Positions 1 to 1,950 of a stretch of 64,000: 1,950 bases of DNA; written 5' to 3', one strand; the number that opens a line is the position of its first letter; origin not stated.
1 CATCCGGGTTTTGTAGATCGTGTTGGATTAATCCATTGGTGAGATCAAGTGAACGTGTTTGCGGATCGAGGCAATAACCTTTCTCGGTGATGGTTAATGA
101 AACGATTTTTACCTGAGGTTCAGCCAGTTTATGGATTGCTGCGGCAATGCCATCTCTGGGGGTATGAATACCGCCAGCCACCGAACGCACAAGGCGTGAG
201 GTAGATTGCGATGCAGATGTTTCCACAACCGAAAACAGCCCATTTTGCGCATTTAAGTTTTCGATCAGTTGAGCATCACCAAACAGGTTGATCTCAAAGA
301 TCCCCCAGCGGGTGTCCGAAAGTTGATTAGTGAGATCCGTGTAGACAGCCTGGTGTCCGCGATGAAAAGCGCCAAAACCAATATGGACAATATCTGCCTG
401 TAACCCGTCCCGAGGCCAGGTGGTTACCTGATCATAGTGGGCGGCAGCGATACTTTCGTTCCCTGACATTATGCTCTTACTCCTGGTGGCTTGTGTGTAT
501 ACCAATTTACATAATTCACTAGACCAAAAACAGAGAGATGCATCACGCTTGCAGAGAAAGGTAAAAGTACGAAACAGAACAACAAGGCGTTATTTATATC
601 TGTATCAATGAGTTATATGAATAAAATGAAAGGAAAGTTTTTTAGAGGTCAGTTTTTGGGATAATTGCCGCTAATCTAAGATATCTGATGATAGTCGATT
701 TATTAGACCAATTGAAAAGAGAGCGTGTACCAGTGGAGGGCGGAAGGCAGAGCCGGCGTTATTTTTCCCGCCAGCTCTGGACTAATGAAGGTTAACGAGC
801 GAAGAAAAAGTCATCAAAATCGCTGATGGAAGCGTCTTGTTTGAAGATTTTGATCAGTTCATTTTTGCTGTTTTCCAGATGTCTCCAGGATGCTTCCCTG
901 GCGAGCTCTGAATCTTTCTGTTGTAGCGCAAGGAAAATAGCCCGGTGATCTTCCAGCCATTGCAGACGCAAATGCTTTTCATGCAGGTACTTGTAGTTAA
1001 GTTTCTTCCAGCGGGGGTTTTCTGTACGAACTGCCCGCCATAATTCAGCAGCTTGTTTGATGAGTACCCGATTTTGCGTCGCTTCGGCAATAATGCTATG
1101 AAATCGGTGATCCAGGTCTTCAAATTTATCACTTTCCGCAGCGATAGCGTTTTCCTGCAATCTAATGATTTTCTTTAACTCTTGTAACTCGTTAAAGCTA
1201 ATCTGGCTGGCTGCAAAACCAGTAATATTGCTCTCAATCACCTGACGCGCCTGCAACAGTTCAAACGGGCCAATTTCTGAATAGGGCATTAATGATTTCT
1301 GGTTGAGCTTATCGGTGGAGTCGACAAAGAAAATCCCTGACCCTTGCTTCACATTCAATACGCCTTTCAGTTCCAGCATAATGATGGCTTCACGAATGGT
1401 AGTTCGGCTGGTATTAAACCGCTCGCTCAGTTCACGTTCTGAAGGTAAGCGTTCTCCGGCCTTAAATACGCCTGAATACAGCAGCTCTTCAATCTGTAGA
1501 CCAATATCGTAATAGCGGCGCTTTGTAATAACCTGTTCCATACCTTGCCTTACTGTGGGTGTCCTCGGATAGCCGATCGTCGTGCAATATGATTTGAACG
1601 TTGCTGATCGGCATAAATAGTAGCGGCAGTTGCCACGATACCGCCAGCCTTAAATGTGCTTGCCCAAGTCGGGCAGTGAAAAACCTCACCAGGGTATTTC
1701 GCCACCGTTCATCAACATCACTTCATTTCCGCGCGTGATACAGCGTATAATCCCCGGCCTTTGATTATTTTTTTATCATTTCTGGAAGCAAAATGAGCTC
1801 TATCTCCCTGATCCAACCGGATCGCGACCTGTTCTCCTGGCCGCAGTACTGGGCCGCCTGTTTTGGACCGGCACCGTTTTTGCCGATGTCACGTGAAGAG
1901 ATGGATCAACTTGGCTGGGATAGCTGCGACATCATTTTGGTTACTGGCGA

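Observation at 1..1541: UxuB-like dehydrogenase and UxuR-like GntR regulator upstream of ygiQ where ftsP is expected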

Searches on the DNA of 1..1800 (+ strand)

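Call 3: search_dna_similar(query=window:1-1800:+, collection=ecoli_genomes, mode=near, max_rows=30)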
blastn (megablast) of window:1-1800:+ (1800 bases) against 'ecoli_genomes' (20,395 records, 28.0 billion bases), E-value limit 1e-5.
Records with a match: 1204; places in all: 1207; records where one place covers at least 80% of the query: 1201.
Genomes with a match: 1204 of 5426; with a place that covers at least 80% of the query: 1201. Places per genome that has any: lowest 1, median 1, highest 2. On chromosomes: 1206 places; on plasmids: 1.
Best place of each record, by identity: >=99% 177; 95-99% 1027.
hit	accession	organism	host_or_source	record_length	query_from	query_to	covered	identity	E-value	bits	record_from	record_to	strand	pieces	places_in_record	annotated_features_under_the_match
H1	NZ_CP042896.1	Escherichia coli strain CFSAN061771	missing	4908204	1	1800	100%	100.0%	0e+0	3325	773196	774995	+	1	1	FadR/GntR family transcriptional regulator | mannitol dehydrogenase family protein | ygiQ: YgiQ family radical SAM protein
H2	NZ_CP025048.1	Escherichia coli strain SC516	Chicken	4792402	1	1800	100%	100.0%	0e+0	3325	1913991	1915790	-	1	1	FadR/GntR family transcriptional regulator | mannitol dehydrogenase family protein | ygiQ: YgiQ family radical SAM protein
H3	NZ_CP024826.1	Escherichia coli strain CREC-544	Homo sapiens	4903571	1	1800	100%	100.0%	0e+0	3325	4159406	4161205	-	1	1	FadR/GntR family transcriptional regulator | mannitol dehydrogenase family protein | ygiQ: YgiQ family radical SAM protein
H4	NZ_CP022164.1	Escherichia coli strain M160133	Homo sapiens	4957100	1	1800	100%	100.0%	0e+0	3325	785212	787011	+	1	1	FadR/GntR family transcriptional regulator | mannitol dehydrogenase family protein | ygiQ: YgiQ family radical SAM protein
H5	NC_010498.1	Escherichia coli SMS-3-5 strain SMS-3-5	-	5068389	1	1800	100%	100.0%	0e+0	3325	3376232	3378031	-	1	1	FadR/GntR family transcriptional regulator | mannitol dehydrogenase family protein | ygiQ: YgiQ family radical SAM protein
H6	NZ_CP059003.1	Escherichia coli strain 2D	Homo sapiens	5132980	1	1800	100%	100.0%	0e+0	3325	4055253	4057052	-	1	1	FadR/GntR family transcriptional regulator | mannitol dehydrogenase family protein | ygiQ: YgiQ family radical SAM protein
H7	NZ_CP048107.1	Escherichia coli strain 201609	Homo sapiens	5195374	1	1800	100%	100.0%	0e+0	3325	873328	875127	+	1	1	FadR/GntR family transcriptional regulator | mannitol dehydrogenase family protein | ygiQ: YgiQ family radical SAM protein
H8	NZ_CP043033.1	Escherichia coli strain XDL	Homo sapiens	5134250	1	1800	100%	100.0%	0e+0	3325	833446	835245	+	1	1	FadR/GntR family transcriptional regulator | mannitol dehydrogenase family protein | ygiQ: YgiQ family radical SAM protein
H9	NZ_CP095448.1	Escherichia coli strain LS45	chicken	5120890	1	1800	100%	100.0%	0e+0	3325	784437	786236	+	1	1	FadR/GntR family transcriptional regulator | mannitol dehydrogenase family protein | ygiQ: YgiQ family radical SAM protein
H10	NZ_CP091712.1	Escherichia coli strain KFu014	river water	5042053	1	1800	100%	100.0%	0e+0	3325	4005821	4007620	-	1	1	FadR/GntR family transcriptional regulator | mannitol dehydrogenase family protein | ygiQ: YgiQ family radical SAM protein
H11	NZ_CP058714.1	Escherichia coli strain M172-1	Manis javanica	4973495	1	1800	100%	100.0%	0e+0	3325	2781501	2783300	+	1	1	FadR/GntR family transcriptional regulator | mannitol dehydrogenase family protein | ygiQ: YgiQ family radical SAM protein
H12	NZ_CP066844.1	Escherichia coli strain Z30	Homo sapiens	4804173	1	1800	100%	100.0%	0e+0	3325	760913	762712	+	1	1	FadR/GntR family transcriptional regulator | mannitol dehydrogenase family protein | ygiQ: YgiQ family radical SAM protein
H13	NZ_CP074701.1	Escherichia coli strain 702/18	Homo sapiens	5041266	1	1800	100%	100.0%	0e+0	3325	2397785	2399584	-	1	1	FadR/GntR family transcriptional regulator | mannitol dehydrogenase family protein | ygiQ: YgiQ family radical SAM protein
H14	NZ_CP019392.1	Escherichia coli strain XH992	Homo sapiens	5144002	1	1800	100%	100.0%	0e+0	3325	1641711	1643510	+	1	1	FadR/GntR family transcriptional regulator | mannitol dehydrogenase family protein | ygiQ: YgiQ family radical SAM protein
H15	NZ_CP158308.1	Escherichia coli strain CM2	Chicken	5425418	1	1800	100%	100.0%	0e+0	3325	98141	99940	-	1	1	FadR/GntR family transcriptional regulator | mannitol dehydrogenase family protein | ygiQ: YgiQ family radical SAM protein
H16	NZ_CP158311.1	Escherichia coli strain CS5L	Chicken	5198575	1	1800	100%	100.0%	0e+0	3325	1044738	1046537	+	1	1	FadR/GntR family transcriptional regulator | mannitol dehydrogenase family protein | ygiQ: YgiQ family radical SAM protein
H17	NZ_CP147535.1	Escherichia coli strain GN03551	Homo sapiens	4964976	1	1800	100%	100.0%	0e+0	3325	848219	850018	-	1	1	FadR/GntR family transcriptional regulator | mannitol dehydrogenase family protein | ygiQ: YgiQ family radical SAM protein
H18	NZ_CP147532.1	Escherichia coli strain GN03139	Homo sapiens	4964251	1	1800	100%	100.0%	0e+0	3325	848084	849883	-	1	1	FadR/GntR family transcriptional regulator | mannitol dehydrogenase family protein | ygiQ: YgiQ family radical SAM protein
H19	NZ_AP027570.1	Escherichia coli strain LR-60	Homo sapiens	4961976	1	1800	100%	100.0%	0e+0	3325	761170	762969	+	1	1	FadR/GntR family transcriptional regulator | mannitol dehydrogenase family protein | ygiQ: YgiQ family radical SAM protein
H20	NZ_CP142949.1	Escherichia coli strain EC190329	Homo sapiens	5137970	1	1800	100%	100.0%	0e+0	3325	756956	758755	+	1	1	FadR/GntR family transcriptional regulator | mannitol dehydrogenase family protein | ygiQ: YgiQ family radical SAM protein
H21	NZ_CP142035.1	Escherichia coli strain HS4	Homo sapiens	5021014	1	1800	100%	100.0%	0e+0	3325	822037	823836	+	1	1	FadR/GntR family transcriptional regulator | mannitol dehydrogenase family protein | ygiQ: YgiQ family radical SAM protein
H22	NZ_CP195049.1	Escherichia coli strain EC0585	Homo sapiens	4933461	1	1800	100%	100.0%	0e+0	3325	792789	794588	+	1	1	FadR/GntR family transcriptional regulator | mannitol dehydrogenase family protein | ygiQ: YgiQ family radical SAM protein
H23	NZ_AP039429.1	Escherichia coli strain EC332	Gallus gallus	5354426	1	1800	100%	100.0%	0e+0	3325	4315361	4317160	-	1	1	FadR/GntR family transcriptional regulator | mannitol dehydrogenase family protein | ygiQ: YgiQ family radical SAM protein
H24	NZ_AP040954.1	Escherichia coli strain e1-39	Homo sapiens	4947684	1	1800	100%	100.0%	0e+0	3325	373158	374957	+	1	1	FadR/GntR family transcriptional regulator | mannitol dehydrogenase family protein | ygiQ: YgiQ family radical SAM protein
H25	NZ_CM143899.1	Escherichia coli strain E22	Homo sapiens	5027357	1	1800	100%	100.0%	0e+0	3325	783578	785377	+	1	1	FadR/GntR family transcriptional regulator | mannitol dehydrogenase family protein | ygiQ: YgiQ family radical SAM protein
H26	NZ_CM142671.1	Escherichia coli strain UID2309220003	Homo sapiens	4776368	1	1800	100%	100.0%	0e+0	3325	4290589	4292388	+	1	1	FadR/GntR family transcriptional regulator | mannitol dehydrogenase family protein | ygiQ: YgiQ family radical SAM protein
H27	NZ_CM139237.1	Escherichia coli strain EcE.ESBL.COL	Homo sapiens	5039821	1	1800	100%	100.0%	0e+0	3325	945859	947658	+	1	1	FadR/GntR family transcriptional regulator | mannitol dehydrogenase family protein | ygiQ: YgiQ family radical SAM protein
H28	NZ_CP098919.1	Escherichia coli strain CUVET17-1418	Canis lupus familiaris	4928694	1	1800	100%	100.0%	0e+0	3325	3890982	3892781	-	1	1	FadR/GntR family transcriptional regulator | mannitol dehydrogenase family protein | ygiQ: YgiQ family radical SAM protein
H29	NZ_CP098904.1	Escherichia coli strain CUVET19-1396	Canis lupus familiaris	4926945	1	1800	100%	100.0%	0e+0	3325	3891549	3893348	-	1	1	FadR/GntR family transcriptional regulator | mannitol dehydrogenase family protein | ygiQ: YgiQ family radical SAM protein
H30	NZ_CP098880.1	Escherichia coli strain CUVET19-1993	Canis lupus familiaris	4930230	1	1800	100%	100.0%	0e+0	3325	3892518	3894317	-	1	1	FadR/GntR family transcriptional regulator | mannitol dehydrogenase family protein | ygiQ: YgiQ family radical SAM protein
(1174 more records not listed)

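Call 5: get_annotated_region(hit=H5, flank=20000)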
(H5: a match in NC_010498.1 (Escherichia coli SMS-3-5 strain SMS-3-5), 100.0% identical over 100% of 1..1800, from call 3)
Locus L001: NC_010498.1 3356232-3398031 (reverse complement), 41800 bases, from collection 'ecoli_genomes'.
description: Escherichia coli SMS-3-5, complete sequence
organism: Escherichia coli SMS-3-5 strain SMS-3-5 (NCBI taxid 439855)
replicon: chromosome; assembly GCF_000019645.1
host: -; source: -; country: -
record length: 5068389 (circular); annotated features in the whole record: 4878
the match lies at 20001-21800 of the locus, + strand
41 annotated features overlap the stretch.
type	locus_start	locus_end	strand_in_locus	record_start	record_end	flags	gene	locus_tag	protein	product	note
CDS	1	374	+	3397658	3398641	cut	-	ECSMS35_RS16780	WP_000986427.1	FecCD family ABC transporter permease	-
CDS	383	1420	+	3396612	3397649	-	-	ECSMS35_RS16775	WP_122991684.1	FecCD family ABC transporter permease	-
CDS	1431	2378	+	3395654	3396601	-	-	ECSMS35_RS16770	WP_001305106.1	iron-siderophore ABC transporter substrate-binding protein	-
CDS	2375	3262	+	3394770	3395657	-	-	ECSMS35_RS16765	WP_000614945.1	MurR/RpiR family transcriptional regulator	-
CDS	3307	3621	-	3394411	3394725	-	ygiN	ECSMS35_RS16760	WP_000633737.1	putative quinol monooxygenase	-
CDS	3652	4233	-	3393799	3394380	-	mdaB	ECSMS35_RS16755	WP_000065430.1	NADPH:quinone oxidoreductase MdaB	-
CDS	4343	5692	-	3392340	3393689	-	qseC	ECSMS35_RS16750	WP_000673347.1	quorum sensing histidine kinase QseC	-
CDS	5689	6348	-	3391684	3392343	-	qseB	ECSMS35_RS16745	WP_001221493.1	quorum sensing response regulator transcription factor QseB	-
CDS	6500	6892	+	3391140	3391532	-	ygiW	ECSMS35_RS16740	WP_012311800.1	OB fold stress tolerance protein YgiW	-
CDS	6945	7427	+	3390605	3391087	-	ygiV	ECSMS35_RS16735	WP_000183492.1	AraC family transcriptional regulator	-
CDS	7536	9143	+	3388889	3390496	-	ygiS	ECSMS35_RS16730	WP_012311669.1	ABC transporter substrate-binding protein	-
CDS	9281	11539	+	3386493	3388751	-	parC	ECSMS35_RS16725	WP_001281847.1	DNA topoisomerase IV subunit A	-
CDS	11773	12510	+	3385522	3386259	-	plsC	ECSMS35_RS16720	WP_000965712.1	1-acylglycerol-3-phosphate O-acyltransferase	-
CDS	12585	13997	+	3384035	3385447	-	ftsP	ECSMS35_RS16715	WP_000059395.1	cell division protein FtsP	-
CDS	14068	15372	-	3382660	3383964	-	-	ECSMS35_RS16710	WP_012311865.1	TRAP transporter large permease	-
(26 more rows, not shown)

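Call 7: search_dna_similar(query=L001:13600-14200:+, collection=ecoli_genomes, mode=near, max_rows=12, rows=spread)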
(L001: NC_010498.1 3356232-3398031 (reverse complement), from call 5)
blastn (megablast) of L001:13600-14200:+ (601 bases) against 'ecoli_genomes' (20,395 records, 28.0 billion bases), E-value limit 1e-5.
Records with a match: 5425; places in all: 5428; records where one place covers at least 80% of the query: 1210.
Genomes with a match: 5425 of 5426; with a place that covers at least 80% of the query: 1210. Places per genome that has any: lowest 1, median 1, highest 2. On chromosomes: 5427 places; on plasmids: 1.
Best place of each record, by identity: >=99% 845; 95-99% 4580.
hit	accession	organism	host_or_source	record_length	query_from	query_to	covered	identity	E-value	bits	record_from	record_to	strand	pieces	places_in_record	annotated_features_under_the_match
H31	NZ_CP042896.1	Escherichia coli strain CFSAN061771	missing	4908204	1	601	100%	100.0%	0e+0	1110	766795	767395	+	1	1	ftsP: cell division protein FtsP | TRAP transporter large permease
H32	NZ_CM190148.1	Escherichia coli strain 21366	Homo sapiens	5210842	1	601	100%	99.2%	0e+0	1083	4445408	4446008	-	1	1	ftsP: cell division protein FtsP | TRAP transporter large permease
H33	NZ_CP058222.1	Escherichia coli strain CFT073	Homo sapiens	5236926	1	601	100%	97.8%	0e+0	1038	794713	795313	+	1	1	ftsP: cell division protein FtsP | TRAP transporter large permease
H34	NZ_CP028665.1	Escherichia coli strain 118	cattle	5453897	1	399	66%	97.0%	0e+0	671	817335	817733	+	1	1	ftsP: cell division protein FtsP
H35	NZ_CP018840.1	Escherichia coli strain KSC64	porcine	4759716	1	399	66%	96.7%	0e+0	665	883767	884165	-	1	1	ftsP: cell division protein FtsP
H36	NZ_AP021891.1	Escherichia coli strain 2017.01.04CC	Homo sapiens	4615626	1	399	66%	96.5%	0e+0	660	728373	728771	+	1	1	ftsP: cell division protein FtsP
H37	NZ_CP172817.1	Escherichia coli strain HS-01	Homo sapiens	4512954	1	399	66%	96.5%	0e+0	660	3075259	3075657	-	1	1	ftsP: cell division protein FtsP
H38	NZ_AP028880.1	Escherichia coli strain N61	Bos taurus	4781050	1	399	66%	96.5%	0e+0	660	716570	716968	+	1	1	ftsP: cell division protein FtsP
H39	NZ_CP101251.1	Escherichia coli strain EC21Z-083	Homo sapiens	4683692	1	399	66%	96.2%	0e+0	654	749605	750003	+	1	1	ftsP: cell division protein FtsP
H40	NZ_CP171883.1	Escherichia coli strain STECUZB006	Homo sapiens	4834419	1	399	66%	96.2%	0e+0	654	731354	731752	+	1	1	ftsP: cell division protein FtsP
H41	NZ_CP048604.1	Escherichia coli strain PapRG-06-3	Papio papio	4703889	1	399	66%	96.0%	0e+0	649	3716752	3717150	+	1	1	ftsP: cell division protein FtsP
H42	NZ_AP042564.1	Escherichia coli strain OkiPb01694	bovine feces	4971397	4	399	66%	95.7%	1e-179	638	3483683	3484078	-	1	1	ftsP: cell division protein FtsP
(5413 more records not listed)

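Call 9: get_annotated_region(hit=H33, flank=9000)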
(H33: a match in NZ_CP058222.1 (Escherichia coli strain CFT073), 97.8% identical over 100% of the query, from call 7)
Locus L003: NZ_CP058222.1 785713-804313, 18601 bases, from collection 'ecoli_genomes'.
description: Escherichia coli strain CFT073 chromosome, complete genome
organism: Escherichia coli strain CFT073 (NCBI taxid 562)
replicon: chromosome; assembly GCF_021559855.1
host: Homo sapiens; source: urine; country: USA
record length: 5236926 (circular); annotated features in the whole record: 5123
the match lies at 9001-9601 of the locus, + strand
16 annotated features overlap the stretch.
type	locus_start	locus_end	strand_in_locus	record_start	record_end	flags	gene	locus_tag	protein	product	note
CDS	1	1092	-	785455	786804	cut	qseC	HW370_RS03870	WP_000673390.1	quorum sensing histidine kinase QseC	-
CDS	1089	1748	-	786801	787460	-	qseB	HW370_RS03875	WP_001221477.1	quorum sensing response regulator transcription factor QseB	-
CDS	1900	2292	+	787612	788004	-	ygiW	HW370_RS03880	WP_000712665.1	OB fold stress tolerance protein YgiW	-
CDS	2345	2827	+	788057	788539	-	ygiV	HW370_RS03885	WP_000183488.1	AraC family transcriptional regulator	-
CDS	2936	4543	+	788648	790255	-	ygiS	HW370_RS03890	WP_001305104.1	ABC transporter substrate-binding protein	-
CDS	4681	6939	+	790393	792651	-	parC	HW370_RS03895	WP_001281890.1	DNA topoisomerase IV subunit A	-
CDS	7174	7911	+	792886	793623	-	plsC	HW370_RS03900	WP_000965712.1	1-acylglycerol-3-phosphate O-acyltransferase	-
CDS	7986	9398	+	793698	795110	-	ftsP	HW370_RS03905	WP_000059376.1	cell division protein FtsP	-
CDS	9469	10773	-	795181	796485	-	-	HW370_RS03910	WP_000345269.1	TRAP transporter large permease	-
CDS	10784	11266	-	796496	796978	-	-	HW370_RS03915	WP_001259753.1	TRAP transporter small permease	-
CDS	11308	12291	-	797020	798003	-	-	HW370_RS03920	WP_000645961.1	TRAP transporter substrate-binding protein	-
CDS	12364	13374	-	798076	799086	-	-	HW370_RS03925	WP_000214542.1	Ldh family oxidoreductase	-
CDS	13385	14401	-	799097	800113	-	-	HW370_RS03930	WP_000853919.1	zinc-binding alcohol dehydrogenase family protein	-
CDS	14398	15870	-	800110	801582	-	-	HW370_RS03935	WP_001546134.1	mannitol dehydrogenase family protein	-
CDS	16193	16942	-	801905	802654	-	-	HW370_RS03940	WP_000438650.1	FCD domain-containing protein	-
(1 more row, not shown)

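Call 75: search_dna_similar(query=L016:10001-15746:+, collection=ecoli_genomes, mode=near, max_rows=8)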
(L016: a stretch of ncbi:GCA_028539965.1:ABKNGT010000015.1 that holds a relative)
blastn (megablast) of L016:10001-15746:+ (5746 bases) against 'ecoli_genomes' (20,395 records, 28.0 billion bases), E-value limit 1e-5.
Records with a match: 1; places in all: 1; records where one place covers at least 80% of the query: 1.
Genomes with a match: 1 of 5426; with a place that covers at least 80% of the query: 1. Places per genome that has any: lowest 1, median 1, highest 1. On chromosomes: 1 places; on plasmids: 0.
Best place of each record, by identity: >=99% 1.
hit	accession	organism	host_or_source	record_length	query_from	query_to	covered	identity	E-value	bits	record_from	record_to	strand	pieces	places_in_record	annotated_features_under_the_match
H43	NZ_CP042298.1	Escherichia coli strain RM9088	crow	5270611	1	5746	100%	100.0%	0e+0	10606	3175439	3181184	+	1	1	mannitol dehydrogenase family protein | mandelate racemase/muconate lactonizing enzyme family protein | zinc-binding alcohol dehydrogenase family protein | Ldh family oxidoreductase | FadR/GntR family transcriptional regulator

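Call 76: get_annotated_region(hit=H43, flank=3500)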
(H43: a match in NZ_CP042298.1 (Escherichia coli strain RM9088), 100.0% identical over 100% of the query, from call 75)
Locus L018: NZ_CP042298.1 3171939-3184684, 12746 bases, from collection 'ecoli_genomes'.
description: Escherichia coli strain RM9088 chromosome, complete genome
organism: Escherichia coli strain RM9088 (NCBI taxid 562)
replicon: chromosome; assembly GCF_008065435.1
host: crow; source: cloacal swab; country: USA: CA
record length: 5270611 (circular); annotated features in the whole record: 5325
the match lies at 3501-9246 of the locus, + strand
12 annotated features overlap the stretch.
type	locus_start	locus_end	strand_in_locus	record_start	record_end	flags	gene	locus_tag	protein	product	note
CDS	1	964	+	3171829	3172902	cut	recF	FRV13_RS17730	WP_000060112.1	DNA replication/repair protein RecF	All proteins in this family for which functions are known are DNA-binding proteins that assist the filamentation of ...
CDS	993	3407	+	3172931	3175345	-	gyrB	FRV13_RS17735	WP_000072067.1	DNA topoisomerase (ATP-hydrolyzing) subunit B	-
CDS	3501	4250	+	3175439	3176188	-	-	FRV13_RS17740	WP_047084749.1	FadR/GntR family transcriptional regulator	-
CDS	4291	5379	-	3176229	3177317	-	-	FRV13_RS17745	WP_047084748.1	mandelate racemase/muconate lactonizing enzyme family protein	-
CDS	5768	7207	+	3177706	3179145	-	-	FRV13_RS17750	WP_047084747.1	mannitol dehydrogenase family protein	-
CDS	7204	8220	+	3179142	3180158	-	-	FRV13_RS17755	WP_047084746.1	zinc-binding alcohol dehydrogenase family protein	-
CDS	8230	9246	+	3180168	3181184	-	-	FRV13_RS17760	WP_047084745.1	Ldh family oxidoreductase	-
CDS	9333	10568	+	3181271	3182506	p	-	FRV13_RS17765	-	MFS transporter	internal stop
CDS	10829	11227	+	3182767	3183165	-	yidB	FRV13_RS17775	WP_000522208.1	YidB family protein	-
CDS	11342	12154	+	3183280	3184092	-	yidA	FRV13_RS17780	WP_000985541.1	sugar-phosphatase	-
CDS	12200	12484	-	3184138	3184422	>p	yidX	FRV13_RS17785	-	protein YidX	incomplete; partial in the middle of a contig; missing N-terminus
CDS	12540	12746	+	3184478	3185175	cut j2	-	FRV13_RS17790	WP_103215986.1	IS1-like element IS1A family transposase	programmed frameshift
